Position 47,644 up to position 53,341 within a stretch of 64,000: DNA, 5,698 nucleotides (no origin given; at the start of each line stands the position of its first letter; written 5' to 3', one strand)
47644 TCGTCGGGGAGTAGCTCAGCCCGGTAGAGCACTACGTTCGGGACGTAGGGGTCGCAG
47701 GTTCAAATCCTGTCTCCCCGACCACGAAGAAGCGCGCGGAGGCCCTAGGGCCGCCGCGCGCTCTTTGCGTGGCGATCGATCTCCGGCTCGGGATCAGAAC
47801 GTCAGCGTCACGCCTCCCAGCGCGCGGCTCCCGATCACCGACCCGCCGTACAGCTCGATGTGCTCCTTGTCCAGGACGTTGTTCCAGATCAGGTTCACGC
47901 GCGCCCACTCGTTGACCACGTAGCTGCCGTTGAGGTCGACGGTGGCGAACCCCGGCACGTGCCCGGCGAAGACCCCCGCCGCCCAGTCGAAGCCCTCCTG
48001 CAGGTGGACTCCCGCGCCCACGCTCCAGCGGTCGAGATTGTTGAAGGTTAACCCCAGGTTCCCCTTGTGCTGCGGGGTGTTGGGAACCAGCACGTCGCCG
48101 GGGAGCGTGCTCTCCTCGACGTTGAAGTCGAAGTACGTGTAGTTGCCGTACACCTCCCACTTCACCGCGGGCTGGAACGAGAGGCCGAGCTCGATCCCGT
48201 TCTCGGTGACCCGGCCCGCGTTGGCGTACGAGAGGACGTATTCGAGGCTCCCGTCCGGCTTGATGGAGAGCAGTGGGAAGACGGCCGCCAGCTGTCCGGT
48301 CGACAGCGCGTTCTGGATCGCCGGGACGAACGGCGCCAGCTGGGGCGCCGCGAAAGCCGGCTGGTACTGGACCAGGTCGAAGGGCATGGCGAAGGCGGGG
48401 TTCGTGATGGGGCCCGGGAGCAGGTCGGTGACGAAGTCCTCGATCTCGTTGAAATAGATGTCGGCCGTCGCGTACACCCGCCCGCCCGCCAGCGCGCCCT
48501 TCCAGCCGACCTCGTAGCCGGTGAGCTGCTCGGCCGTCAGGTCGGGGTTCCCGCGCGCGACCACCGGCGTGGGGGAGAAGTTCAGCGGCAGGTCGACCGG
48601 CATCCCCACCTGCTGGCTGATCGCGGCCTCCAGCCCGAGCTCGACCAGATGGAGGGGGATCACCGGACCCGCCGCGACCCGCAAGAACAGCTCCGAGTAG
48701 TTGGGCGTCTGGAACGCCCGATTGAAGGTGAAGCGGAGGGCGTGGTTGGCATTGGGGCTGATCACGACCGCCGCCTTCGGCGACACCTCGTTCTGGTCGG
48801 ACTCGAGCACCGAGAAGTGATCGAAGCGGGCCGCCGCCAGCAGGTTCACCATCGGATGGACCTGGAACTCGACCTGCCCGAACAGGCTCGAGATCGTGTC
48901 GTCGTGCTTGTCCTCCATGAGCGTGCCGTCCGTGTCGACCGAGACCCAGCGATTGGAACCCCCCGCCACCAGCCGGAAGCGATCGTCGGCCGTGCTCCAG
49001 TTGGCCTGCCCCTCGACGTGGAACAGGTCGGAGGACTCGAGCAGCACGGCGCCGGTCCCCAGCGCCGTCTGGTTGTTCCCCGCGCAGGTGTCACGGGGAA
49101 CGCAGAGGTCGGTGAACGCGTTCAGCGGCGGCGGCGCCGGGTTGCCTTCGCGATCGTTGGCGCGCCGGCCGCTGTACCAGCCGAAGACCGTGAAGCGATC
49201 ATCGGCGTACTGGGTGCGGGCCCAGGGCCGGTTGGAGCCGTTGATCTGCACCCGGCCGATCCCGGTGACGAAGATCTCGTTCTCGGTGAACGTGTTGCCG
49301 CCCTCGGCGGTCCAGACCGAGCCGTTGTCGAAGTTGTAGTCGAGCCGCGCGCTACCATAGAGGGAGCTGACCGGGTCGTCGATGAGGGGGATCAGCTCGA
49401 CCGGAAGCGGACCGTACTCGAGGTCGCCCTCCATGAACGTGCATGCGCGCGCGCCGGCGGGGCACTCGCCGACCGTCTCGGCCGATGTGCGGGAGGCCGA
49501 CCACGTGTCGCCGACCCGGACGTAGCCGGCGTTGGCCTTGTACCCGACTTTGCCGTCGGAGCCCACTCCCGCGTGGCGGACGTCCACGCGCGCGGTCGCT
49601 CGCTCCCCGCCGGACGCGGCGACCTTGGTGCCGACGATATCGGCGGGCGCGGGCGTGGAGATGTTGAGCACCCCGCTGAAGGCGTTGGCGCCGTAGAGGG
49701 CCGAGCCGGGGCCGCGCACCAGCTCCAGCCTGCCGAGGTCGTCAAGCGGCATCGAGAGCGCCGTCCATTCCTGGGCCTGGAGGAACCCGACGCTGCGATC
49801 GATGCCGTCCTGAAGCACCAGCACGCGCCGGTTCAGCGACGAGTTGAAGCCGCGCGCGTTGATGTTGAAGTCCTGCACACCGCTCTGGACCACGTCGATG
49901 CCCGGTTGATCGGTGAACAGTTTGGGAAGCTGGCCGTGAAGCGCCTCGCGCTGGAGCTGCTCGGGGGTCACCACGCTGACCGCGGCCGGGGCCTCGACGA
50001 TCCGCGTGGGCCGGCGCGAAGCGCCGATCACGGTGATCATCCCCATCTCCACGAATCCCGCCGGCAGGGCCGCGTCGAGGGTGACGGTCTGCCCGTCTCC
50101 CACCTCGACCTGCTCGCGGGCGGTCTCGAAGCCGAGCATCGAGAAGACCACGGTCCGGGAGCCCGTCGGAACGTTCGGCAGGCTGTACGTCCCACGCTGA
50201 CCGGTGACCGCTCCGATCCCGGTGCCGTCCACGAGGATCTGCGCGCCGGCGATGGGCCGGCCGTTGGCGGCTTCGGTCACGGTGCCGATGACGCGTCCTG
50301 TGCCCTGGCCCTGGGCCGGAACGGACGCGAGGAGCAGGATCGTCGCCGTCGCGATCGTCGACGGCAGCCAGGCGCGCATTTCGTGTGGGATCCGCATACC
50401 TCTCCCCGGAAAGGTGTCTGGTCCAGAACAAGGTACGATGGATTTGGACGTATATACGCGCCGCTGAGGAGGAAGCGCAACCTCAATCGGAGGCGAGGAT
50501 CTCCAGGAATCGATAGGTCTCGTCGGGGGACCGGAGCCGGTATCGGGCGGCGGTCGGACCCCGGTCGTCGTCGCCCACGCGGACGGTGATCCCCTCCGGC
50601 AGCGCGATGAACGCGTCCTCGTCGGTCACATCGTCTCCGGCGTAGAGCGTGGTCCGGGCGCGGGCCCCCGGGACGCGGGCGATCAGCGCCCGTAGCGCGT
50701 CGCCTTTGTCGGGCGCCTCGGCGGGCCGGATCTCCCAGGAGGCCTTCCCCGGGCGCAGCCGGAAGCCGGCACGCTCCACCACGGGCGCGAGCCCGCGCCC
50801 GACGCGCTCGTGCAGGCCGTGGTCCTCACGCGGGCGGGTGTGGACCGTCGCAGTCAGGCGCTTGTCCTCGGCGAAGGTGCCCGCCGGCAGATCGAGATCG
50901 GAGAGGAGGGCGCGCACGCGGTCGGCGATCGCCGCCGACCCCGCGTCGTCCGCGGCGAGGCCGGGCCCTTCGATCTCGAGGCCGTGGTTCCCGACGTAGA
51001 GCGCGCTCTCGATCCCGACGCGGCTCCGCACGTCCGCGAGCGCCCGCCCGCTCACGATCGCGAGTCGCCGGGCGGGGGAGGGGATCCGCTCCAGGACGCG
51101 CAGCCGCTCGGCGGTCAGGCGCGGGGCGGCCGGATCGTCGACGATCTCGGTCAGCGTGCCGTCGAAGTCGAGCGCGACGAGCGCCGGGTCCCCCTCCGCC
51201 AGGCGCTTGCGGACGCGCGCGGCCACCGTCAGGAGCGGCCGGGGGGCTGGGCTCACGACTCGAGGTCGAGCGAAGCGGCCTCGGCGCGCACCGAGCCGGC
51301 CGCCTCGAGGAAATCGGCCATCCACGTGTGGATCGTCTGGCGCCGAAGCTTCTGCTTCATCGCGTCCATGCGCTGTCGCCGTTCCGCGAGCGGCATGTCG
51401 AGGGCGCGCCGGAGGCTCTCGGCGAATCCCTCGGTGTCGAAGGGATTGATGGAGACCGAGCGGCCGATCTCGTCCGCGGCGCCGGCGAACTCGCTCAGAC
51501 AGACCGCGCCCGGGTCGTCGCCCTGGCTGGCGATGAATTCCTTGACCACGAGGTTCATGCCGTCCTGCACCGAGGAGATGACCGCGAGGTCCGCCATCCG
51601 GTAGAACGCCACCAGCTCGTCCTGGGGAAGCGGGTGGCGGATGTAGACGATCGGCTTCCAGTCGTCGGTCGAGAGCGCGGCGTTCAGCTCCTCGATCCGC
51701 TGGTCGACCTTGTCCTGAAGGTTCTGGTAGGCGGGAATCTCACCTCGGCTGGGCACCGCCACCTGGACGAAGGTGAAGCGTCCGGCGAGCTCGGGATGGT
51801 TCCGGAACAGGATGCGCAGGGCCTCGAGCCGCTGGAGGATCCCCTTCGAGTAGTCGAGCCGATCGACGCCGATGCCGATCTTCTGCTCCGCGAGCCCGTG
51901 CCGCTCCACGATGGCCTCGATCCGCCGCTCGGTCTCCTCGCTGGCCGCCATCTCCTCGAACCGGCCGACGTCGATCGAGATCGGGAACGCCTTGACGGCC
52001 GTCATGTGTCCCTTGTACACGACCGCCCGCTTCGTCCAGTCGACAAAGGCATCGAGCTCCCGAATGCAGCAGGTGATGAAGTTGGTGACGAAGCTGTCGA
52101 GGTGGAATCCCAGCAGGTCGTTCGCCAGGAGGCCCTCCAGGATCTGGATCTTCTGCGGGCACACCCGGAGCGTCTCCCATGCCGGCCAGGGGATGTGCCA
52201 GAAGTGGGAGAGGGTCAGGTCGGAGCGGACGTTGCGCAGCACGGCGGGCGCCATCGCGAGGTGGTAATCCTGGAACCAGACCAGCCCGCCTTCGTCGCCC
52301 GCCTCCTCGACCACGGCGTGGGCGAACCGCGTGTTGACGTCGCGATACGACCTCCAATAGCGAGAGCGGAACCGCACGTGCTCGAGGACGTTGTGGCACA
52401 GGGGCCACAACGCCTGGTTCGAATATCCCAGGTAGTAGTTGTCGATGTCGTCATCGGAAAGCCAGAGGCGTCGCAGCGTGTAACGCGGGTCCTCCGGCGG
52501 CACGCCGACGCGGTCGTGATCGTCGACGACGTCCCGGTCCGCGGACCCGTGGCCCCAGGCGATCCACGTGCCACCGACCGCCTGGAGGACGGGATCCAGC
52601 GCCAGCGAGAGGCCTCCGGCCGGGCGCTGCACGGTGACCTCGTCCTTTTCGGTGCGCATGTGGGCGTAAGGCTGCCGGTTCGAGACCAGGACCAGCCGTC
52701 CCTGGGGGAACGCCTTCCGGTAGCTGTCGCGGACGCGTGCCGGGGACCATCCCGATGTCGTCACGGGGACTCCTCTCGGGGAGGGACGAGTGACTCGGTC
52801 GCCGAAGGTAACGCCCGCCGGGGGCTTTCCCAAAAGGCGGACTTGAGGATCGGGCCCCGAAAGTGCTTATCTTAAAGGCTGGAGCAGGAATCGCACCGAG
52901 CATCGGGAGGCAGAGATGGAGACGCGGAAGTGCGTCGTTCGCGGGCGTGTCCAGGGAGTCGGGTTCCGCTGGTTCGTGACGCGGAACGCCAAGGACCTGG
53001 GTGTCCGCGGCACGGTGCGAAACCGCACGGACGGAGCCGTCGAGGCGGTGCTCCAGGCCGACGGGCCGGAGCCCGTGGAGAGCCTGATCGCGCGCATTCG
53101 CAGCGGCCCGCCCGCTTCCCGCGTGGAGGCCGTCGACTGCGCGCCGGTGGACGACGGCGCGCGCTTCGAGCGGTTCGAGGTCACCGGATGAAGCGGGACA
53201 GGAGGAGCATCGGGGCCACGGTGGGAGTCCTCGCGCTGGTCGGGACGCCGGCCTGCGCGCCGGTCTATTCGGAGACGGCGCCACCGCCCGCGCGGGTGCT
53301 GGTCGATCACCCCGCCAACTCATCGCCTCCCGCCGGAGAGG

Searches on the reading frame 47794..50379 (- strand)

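Call 87: search_protein_families(library=pfam, proteins=[window:47794-50379:-], max_evalue=0.000001)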
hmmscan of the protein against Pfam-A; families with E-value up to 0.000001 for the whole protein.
window:47794-50379:- (861 aa): 4 families
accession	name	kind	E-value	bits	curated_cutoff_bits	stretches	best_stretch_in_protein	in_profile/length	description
PF00593.30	TonB_dep_Rec_b-barrel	-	8.4e-43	148.3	27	1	343-830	64-431/436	TonB dependent receptor-like, beta-barrel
PF13715.12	CarbopepD_reg_2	-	5.9e-17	61.9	32.2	1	32-112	3-83/88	CarboxypepD_reg-like domain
PF13620.12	CarboxypepD_reg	-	7.1e-17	62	32.3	1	30-105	2-81/82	Carboxypeptidase regulatory-like domain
PF07715.20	Plug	-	2.1e-16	60.8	23.9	1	128-237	3-107/107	TonB-dependent Receptor Plug Domain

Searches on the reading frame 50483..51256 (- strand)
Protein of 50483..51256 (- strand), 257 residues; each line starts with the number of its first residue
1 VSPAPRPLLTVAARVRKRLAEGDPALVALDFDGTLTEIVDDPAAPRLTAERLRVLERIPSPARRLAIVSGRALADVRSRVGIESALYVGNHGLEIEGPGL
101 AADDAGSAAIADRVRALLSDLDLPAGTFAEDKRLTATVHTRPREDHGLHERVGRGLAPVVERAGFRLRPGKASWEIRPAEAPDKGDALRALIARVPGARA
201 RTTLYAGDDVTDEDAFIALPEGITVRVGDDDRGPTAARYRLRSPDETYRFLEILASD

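Call 87: search_protein_families(library=pfam, proteins=[window:50483-51256:-], max_evalue=0.000001)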
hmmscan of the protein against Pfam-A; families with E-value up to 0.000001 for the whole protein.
window:50483-51256:- (257 aa): 1 family
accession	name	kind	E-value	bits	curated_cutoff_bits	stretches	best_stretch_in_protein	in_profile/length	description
PF02358.22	Trehalose_PPase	-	6.5e-27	94.6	27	1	29-244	2-234/235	Trehalose-phosphatase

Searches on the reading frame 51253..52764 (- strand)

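Call 87: search_protein_families(library=pfam, proteins=[window:51253-52764:-], max_evalue=0.000001)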
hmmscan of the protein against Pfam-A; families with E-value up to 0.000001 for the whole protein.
window:51253-52764:- (503 aa): 1 family
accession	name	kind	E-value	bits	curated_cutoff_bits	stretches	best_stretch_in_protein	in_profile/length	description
PF00982.27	Glyco_transf_20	-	2.2e-126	422.8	32.5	1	23-488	2-470/473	Glycosyltransferase family 20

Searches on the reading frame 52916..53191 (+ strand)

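Call 87: search_protein_families(library=pfam, proteins=[window:52916-53191:+], max_evalue=0.000001)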
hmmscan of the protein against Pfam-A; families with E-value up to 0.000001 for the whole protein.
window:52916-53191:+ (91 aa): 1 family
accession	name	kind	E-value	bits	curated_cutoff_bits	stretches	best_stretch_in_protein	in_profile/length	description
PF00708.24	Acylphosphatase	-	7.8e-25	87.4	22.5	1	5-89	2-85/85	Acylphosphatase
